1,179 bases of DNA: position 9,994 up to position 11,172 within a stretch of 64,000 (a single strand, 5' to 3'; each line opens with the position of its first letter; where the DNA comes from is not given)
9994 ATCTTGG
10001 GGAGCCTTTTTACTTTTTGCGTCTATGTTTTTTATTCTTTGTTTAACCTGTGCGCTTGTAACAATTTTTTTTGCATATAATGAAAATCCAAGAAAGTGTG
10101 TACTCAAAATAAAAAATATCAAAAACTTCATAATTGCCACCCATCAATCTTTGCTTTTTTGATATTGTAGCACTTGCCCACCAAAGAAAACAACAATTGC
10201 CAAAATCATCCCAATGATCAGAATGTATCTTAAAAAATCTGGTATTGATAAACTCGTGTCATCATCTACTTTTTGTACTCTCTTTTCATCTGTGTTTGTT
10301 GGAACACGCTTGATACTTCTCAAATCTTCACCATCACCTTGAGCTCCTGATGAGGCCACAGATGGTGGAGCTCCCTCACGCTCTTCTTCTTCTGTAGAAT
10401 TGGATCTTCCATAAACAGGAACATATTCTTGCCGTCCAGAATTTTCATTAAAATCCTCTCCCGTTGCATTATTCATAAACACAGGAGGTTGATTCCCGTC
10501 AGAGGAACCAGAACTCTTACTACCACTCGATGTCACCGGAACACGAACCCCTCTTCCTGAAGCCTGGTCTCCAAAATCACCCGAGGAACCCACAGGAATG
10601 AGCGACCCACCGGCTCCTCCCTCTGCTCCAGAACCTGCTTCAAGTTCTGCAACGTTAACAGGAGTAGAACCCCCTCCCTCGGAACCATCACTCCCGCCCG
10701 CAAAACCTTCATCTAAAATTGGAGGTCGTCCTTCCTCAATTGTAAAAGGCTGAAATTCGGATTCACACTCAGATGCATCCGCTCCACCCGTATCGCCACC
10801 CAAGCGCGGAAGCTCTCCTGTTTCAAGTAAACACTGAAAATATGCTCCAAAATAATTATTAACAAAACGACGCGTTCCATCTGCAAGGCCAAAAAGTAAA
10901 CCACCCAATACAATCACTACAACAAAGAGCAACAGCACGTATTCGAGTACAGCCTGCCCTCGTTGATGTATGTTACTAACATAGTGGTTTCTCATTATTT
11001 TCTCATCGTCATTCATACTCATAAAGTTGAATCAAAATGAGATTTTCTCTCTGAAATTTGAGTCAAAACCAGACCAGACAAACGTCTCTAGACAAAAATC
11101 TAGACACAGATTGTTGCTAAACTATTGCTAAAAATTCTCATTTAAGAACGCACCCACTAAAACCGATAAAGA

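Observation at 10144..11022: Prepilin-type N-terminus joined to a ~200-aa Gly/Ser/acidic disordered region and a C-terminal transmembrane anchor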

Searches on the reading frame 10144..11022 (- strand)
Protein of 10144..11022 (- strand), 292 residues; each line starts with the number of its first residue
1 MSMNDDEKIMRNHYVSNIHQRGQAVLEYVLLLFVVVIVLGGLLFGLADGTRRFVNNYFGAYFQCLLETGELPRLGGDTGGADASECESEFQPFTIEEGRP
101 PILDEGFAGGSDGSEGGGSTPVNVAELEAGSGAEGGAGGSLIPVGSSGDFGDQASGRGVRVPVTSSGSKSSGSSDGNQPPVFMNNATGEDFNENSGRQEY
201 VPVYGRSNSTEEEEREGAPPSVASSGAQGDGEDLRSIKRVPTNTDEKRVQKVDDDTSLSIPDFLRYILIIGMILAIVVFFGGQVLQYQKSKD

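Call 5: search_protein_families(library=pfam, proteins=[window:10144-11022:-], max_evalue=0.1)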
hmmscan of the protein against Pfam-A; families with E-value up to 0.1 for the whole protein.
window:10144-11022:- (292 aa): 0 families

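Call 6: search_protein_families(library=ncbifam, proteins=[window:10144-11022:-], max_evalue=0.1)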
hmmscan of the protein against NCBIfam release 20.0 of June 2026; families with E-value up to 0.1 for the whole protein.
window:10144-11022:- (292 aa): 0 families

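Call 7: find_homologous_proteins(query=window:10144-11022:-, max_evalue=0.01)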
Query window:10144-11022:- (292 aa): 41 proteins with E <= 0.01 among 5068 candidates.
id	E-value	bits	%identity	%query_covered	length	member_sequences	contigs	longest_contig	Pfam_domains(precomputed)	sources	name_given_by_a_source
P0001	2.4e-187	639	100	100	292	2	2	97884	-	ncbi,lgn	-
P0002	2.3e-133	462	75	97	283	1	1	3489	-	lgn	-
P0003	8.4e-103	362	62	97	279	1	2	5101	-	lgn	-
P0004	2.7e-91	324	57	97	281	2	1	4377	-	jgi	jgi:hypothetical protein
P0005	3.5e-56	209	43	94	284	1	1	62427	-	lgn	-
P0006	1.1e-55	207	42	94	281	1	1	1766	-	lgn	-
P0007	1.7e-55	207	39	93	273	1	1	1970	-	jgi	jgi:hypothetical protein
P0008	2.3e-54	203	42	94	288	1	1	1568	-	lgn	-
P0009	1.6e-52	197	39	97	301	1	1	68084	-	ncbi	ncbi:MAG: hypothetical protein V4596_14250, partial [Bdellovibrionota bacterium]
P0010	3.2e-51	193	38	97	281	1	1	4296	-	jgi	jgi:hypothetical protein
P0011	6.4e-50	188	37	85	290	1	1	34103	-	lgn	-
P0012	5.8e-49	185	40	94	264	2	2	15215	-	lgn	-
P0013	9.0e-49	185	40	97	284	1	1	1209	-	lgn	-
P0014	2.4e-46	177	38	94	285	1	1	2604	-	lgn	-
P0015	3.5e-46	176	39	97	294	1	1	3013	-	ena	-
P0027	1.5e-20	92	46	31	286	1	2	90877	-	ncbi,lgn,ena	-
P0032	1.2e-17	82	46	21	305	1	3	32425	-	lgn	-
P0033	2.3e-17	82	28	35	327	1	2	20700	-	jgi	jgi:Flp pilus assembly pilin Flp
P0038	1.3e-11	63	46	24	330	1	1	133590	-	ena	-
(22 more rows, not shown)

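Call 10: find_encoding_contigs(protein=P0038, flank=10000, max_places=2)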
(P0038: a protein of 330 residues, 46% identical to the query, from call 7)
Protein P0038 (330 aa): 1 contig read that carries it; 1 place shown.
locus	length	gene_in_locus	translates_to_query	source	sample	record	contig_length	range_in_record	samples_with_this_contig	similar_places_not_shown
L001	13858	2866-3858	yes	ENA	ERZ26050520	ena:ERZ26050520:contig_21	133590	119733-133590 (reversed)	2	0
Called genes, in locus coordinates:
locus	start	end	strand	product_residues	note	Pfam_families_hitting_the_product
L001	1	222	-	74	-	?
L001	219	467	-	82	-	-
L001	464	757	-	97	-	-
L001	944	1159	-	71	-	-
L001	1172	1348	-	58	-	PF16982:Flp1_like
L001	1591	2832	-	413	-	PF12895:ANAPC3 (faint), PF14559:TPR_19 (faint)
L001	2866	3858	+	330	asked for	-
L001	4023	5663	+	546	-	PF00795:CN_hydrolase, PF02540:NAD_synthase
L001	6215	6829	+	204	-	PF00929:RNase_T, PF21762:DEDDh_C (faint)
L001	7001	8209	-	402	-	-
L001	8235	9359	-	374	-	PF12844:HTH_19, PF13413:HTH_25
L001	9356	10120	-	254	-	PF21033:RMD1-3 (faint), PF25063:ARM_TT21_C, PF13424:TPR_12 (weak), PF13414:TPR_11, PF00515:TPR_1 (weak), PF07719:TPR_2 (weak), PF13181:TPR_8 (weak), PF13424:TPR_12 (weak), +10 more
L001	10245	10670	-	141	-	PF00334:NDK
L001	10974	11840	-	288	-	PF02629:CoA_binding, PF00549:Ligase_CoA, PF13607:Succ_CoA_lig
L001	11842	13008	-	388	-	PF08442:ATP-grasp_2, PF13549:ATP-grasp_5 (faint), PF24948:Citrate_synth_N, PF00549:Ligase_CoA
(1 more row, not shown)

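Call 11: find_encoding_contigs(protein=P0027, flank=10000, max_places=2)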
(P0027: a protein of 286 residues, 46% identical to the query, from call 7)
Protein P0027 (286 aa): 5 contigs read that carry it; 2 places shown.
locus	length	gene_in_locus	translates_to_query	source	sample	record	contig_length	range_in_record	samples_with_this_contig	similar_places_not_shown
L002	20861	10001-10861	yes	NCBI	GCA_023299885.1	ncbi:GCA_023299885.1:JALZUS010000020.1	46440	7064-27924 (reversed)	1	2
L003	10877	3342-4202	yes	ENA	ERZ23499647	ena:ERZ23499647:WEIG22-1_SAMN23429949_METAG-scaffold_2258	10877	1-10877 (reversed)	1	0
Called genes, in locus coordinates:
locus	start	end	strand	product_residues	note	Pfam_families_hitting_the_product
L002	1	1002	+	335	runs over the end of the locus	PF02618:YceG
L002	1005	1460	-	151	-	-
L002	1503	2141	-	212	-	PF02578:Cu-oxidase_4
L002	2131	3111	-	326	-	PF01479:S4 (weak), PF00849:PseudoU_synth_2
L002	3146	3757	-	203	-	PF00226:DnaJ, PF12844:HTH_19, PF13413:HTH_25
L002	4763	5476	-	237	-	PF00814:TsaD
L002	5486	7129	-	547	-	PF02163:Peptidase_M50, PF14685:PDZ_Tricorn (faint), PF21558:Pept_S41_N_bact (faint), PF13180:PDZ_2, PF00595:PDZ, PF13180:PDZ_2 (weak), PF17820:PDZ_6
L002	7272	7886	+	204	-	PF00929:RNase_T, PF16473:Rv2179c-like (weak), PF21762:DEDDh_C (weak)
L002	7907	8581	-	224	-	-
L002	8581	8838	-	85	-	-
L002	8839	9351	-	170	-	PF01478:Peptidase_A24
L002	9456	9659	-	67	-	-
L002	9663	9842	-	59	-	PF16982:Flp1_like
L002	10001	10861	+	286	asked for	-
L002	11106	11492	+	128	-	-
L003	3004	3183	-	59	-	PF16982:Flp1_like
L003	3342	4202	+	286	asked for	-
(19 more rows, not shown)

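Call 12: find_encoding_contigs(protein=P0033, flank=10000, max_places=1)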
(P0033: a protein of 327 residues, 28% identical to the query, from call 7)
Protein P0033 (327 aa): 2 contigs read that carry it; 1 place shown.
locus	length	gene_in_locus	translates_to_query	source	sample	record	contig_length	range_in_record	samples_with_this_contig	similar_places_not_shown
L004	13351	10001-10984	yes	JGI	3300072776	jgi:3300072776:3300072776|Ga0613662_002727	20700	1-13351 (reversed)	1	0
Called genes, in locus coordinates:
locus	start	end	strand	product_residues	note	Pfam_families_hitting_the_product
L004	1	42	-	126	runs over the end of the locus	-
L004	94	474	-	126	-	-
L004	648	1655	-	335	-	PF13776:DUF4172 (weak)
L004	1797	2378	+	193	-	PF00829:Ribosomal_L21p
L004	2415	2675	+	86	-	PF01016:Ribosomal_L27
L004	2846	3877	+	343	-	PF01018:GTP1_OBG, PF03193:RsgA_GTPase (faint), PF00009:GTP_EFTU (faint), PF01926:MMR_HSR1, PF02421:FeoB_N (weak)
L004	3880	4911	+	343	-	PF01467:CTP_transf_like, PF02410:RsfS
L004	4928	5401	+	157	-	PF02590:SPOUT_MTase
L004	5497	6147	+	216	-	-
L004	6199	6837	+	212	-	PF03548:LolA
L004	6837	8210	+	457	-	PF00919:UPF0004, PF04055:Radical_SAM, PF01938:TRAM (weak), PF18693:TRAM_2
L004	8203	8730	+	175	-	-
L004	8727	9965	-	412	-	PF23914:TPR_CcmH_CycH (faint), PF00515:TPR_1 (faint), PF13181:TPR_8 (faint), PF13428:TPR_14 (faint), PF07719:TPR_2 (faint), PF13431:TPR_17 (faint), PF13424:TPR_12 (faint), PF14559:TPR_19 (weak)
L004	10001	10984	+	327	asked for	-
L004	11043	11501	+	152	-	PF09969:DUF2203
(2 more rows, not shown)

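Call 13: find_encoding_contigs(protein=P0009, flank=10000, max_places=1)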
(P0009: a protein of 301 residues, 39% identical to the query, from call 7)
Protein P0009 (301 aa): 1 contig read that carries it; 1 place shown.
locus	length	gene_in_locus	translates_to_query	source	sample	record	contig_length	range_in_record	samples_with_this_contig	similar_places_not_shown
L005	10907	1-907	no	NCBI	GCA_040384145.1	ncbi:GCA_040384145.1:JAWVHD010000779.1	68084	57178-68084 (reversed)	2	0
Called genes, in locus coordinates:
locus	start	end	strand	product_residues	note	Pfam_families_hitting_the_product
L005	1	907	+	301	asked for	?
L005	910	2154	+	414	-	PF00515:TPR_1 (faint), PF13431:TPR_17 (faint), PF13424:TPR_12 (faint), PF07719:TPR_2 (faint), PF13181:TPR_8 (faint), PF13428:TPR_14 (faint), PF13174:TPR_6 (faint), PF14559:TPR_19 (weak), +2 more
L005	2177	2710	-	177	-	-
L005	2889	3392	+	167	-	PF09969:DUF2203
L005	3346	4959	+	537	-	PF00795:CN_hydrolase, PF02540:NAD_synthase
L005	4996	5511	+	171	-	-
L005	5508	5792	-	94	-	PF00111:Fer2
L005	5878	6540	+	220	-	PF00929:RNase_T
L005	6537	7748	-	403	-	-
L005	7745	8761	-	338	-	PF12844:HTH_19, PF13413:HTH_25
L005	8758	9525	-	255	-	PF12895:ANAPC3 (faint), PF13424:TPR_12 (faint), PF25063:ARM_TT21_C (faint), PF25062:ARM_TT21_N, PF13414:TPR_11 (weak), PF13432:TPR_16 (weak), PF13432:TPR_16 (weak), PF14559:TPR_19, +12 more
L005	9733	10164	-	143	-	PF00334:NDK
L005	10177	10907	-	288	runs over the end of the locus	PF02629:CoA_binding, PF00549:Ligase_CoA, PF13607:Succ_CoA_lig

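Call 14: find_encoding_contigs(protein=P0032, flank=10000, max_places=1)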
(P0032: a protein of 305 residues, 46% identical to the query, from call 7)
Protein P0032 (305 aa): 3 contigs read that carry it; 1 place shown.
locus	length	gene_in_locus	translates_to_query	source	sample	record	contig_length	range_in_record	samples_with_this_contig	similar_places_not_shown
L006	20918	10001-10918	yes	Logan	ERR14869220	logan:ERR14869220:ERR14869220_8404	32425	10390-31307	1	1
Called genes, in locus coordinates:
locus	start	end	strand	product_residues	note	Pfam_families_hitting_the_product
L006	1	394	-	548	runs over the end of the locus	PF20148:DUF6531, PF25023:TEN_YD-shell (faint), PF05593:RHS_repeat (faint)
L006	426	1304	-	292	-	PF00482:T2SSF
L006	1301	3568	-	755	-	PF01656:CbiA, PF06564:CBP_BcsQ (faint), PF10609:ParA (faint), PF13191:AAA_16 (faint), PF00437:T2SSE, PF00005:ABC_tran (weak)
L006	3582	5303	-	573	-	PF00263:Secretin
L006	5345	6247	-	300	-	PF08666:SAF, PF16976:RcpC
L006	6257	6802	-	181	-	-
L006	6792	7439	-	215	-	-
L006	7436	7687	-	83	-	-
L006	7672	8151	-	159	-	PF01478:Peptidase_A24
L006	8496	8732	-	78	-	-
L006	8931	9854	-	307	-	PF12895:ANAPC3 (faint), PF13174:TPR_6 (faint), PF21033:RMD1-3 (faint), PF13424:TPR_12 (faint), PF24575:TPR_Slam (weak), PF13432:TPR_16 (weak), PF14559:TPR_19 (weak), PF00515:TPR_1 (weak), +5 more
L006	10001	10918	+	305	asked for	-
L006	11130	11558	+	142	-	PF09969:DUF2203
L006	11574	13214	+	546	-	PF00795:CN_hydrolase, PF02540:NAD_synthase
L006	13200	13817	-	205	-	PF00929:RNase_T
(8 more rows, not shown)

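Call 17: find_related_loci(query=A2, collection=genome_contigs, flank=10000)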
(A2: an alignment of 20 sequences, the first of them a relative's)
Query A2 (292 aa) in genome_contigs; peptide patterns used: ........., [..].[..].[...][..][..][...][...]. (x = any residue, [..] = any of these).
169 stretches matched a pattern; 122 encode a relative of the query (tblastn E <= 1e-3); the best 80 are kept; 80 distinct loci.
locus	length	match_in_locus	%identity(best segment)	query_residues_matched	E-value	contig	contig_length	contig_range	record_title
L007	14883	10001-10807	39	5-292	8e-38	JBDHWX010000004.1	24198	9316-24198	MAG: Bdellovibrionales bacterium isolate AS-MESO-3CA.42 NODE_8804_length_24198_cov_3.134033, whole genome shotgun sequen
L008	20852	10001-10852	31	19-290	2e-34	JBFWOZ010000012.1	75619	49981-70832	MAG: Bdellovibrionales bacterium isolate CA_2019_TPBF_148 NODE_2696_length_75619_cov_5.733217_TPBF, whole genome shotgun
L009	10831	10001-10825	31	1-290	4e-32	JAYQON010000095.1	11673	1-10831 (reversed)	MAG: Bdellovibrionales bacterium isolate SD3114_S44.metabat_sens.055 NODE_1916_length_11673_cov_4.70636, whole genome sh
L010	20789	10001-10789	32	19-290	7e-31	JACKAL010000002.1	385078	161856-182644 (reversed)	MAG: Bdellovibrionaceae bacterium isolate HK-STAS-BDEL-4 HK-STAS-BDEL-4_2, whole genome shotgun sequence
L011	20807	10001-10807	33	20-292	5e-30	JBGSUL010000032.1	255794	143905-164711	MAG: Bdellovibrionales bacterium isolate JTS-AC431 k141_3621505, whole genome shotgun sequence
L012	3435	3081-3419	53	6-119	3e-30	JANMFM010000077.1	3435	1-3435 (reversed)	MAG: Bdellovibrionales bacterium isolate OTE_70b_metabat_204 OTE_70b_k141_3471886, whole genome shotgun sequence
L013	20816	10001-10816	30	16-290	2e-27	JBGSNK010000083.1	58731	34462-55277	MAG: Bdellovibrionales bacterium isolate JTS-AC254 k141_1590577, whole genome shotgun sequence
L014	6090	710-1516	28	16-292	3e-25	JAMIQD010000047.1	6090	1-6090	MAG: Pseudobdellovibrionaceae bacterium isolate RA_AS_metabat.47_sub k201_1461310, whole genome shotgun sequence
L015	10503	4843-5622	28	22-292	5e-25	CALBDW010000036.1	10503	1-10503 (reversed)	MAG TPA_asm: uncultured Bdellovibrionales bacterium isolate SRR5251193_bin.21_CONCOCT_v1.1_MAG genome assembly, contig:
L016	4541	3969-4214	52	19-102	4e-24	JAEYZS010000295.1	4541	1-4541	MAG: Proteobacteria bacterium isolate OH_CBrB_110 k127_1212151, whole genome shotgun sequence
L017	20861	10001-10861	30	2-292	8e-24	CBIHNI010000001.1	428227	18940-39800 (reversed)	MAG TPA_asm: uncultured Bdellovibrio sp. isolate SRR18156191_binner23_Refined_23 genome assembly, contig: ERZ27336852.1,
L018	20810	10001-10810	27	16-292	2e-23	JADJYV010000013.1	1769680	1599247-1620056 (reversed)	MAG: Bdellovibrionaceae bacterium isolate Lyne_18-Q3-R50-59_BATAC.62 tig01430183-10-17665060, whole genome shotgun seque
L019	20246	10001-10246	54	20-102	4e-23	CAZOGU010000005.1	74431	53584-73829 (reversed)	MAG TPA_asm: uncultured Pseudobdellovibrionaceae bacterium isolate SRP302895_co1_309 genome assembly, contig: NODE_632_l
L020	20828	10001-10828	30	22-292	6e-23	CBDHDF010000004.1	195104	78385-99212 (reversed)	MAG: Bdellovibrionales bacterium isolate 0a20605d-1f47-4a01-a9e2-0ce7fd87681e genome assembly, contig: contig_4, whole g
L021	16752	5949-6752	33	20-290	8e-23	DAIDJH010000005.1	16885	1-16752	MAG TPA_asm: Bdellovibrionales bacterium isolate clean380 NODE_5_length_16885_cov_3.333175, whole genome shotgun sequenc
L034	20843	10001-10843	27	7-290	1e-19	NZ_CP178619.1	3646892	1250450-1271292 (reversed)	Bdellovibrio sp. HCB288 chromosome, complete genome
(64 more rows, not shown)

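Call 31: search_protein_families(library=pfam, alignment_id=A1, max_evalue=1)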
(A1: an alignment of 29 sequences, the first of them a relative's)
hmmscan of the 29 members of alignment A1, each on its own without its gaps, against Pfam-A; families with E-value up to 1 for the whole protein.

A. member 1, P0001 (292 aa): 1 family
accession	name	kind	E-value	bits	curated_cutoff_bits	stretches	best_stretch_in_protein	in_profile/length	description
PF13789.11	DUF4181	-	0.68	10.9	25.4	1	7-42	19-54/108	Domain of unknown function (DUF4181)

B. families by the number of members that match (of 29 scanned): 23 families
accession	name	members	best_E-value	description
PF16982.10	Flp1_like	14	0.0011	Putative Flagellin, Flp1-like, domain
PF04021.17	Class_IIIsignal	4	0.0069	Class III signal peptide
PF06024.17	Orf78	3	0.082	Orf78 (ac78)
PF20185.3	DUF6548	2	0.41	Family of unknown function (DUF6548)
PF22251.1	PFF1_TM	1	0.0029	Vacuolar membrane protease, transmembrane domain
PF15102.11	TMEM154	1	0.003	TMEM154 protein family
PF04610.19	TrbL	1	0.022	TrbL/VirB6 plasmid conjugal transfer protein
PF06691.16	DUF1189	1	0.035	Protein of unknown function (DUF1189)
PF03739.19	LptF_LptG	1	0.044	Lipopolysaccharide export system permease LptF/LptG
PF04964.19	Flp_Fap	1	0.051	Flp/Fap pilin component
PF20225.4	DUF6584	1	0.055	Family of unknown function (DUF6584)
PF25665.1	His1_capsid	1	0.068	His1 virus capsid protein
PF19389.4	DUF5964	1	0.073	Family of unknown function (DUF5964)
PF21844.1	DUF6903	1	0.1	Family of unknown function (DUF6903)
PF14029.11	DUF4244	1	0.11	Protein of unknown function (DUF4244)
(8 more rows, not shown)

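Call 34: predict_structure(alignment_id=A1)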
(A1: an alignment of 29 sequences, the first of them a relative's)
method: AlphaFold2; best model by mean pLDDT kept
length: 292 residues; sequences in the alignment: 29
mean_pLDDT: 55.2   pTM: 0.25
mean pLDDT of the five models: 55.2, 54.3, 53.8, 52.0, 49.9
residues with pLDDT >= 90: 17; 70-90: 70; 50-70: 34; < 50: 171
segments of 3 or more residues with pLDDT < 50: 76-80, 82-84, 93-95, 97-217, 219-256
pLDDT, mean of each block of 10 residues (from residue 1): 72 75 83 91 82 72 67 51 51 48 42 40 42 38 38 39 38 37 37 38 36 40 41 45 47 52 85 91 81 65
secondary structure, 60 per line:
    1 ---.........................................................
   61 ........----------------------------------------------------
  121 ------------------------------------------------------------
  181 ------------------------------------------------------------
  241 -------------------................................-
elements in order: H4-68 H260-291

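Call 44: search_solved_structures(query=A1, max_evalue=10)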
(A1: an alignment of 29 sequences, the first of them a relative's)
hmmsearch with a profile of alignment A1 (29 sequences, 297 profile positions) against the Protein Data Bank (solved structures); distinct sequences matched with E-value up to 10: 15.
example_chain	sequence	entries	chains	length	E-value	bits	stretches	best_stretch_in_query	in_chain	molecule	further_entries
8ga8_J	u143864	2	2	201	0.24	14.5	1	86-147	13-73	Transcriptional regulatory protein SAP30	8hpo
8uqe_B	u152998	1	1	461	0.44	13.6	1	129-265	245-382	E3 ubiquitin-protein ligase RNF168,Ubiquitin-conjugating enzyme E2 D3,Histone H2B type 2-E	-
6wxh_D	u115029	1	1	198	0.72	12.9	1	132-252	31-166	Colicin-E1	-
7nfx_u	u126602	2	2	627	1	12.4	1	92-152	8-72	Signal recognition particle subunit SRP68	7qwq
6qf6_A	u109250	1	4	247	1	12.4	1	132-210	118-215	E.coli expressed scFv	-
6qb3_X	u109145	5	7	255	1.1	12.3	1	132-210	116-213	scFv55 | scFv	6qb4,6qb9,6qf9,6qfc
3odn_A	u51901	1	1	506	1.2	12.2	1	122-180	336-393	Dally-like protein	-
6xtz_A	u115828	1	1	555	1.5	11.9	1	123-180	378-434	Dally-like, isoform A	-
9ja5_A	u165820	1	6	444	1.9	11.5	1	103-215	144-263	Meiotically up-regulated gene 135 protein,SWR1 complex bromodomain subunit bdf1,Immunoglob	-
8uai_C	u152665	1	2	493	1.9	11.5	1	70-206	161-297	11S globulin 3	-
4lad_B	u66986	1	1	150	2.6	11.1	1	72-149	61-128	E3 ubiquitin-protein ligase AMFR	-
3p8c_D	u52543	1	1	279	4.3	10.4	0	116-154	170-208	Wiskott-Aldrich syndrome protein family member 1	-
7a8u_B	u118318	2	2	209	6.9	9.7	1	97-165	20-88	Myozenin-1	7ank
9o04_A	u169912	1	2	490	7.6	9.6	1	97-269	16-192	Coiled-coil domain-containing protein 6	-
9fia_B9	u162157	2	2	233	9.7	9.2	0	112-172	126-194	DnaJ domain-containing protein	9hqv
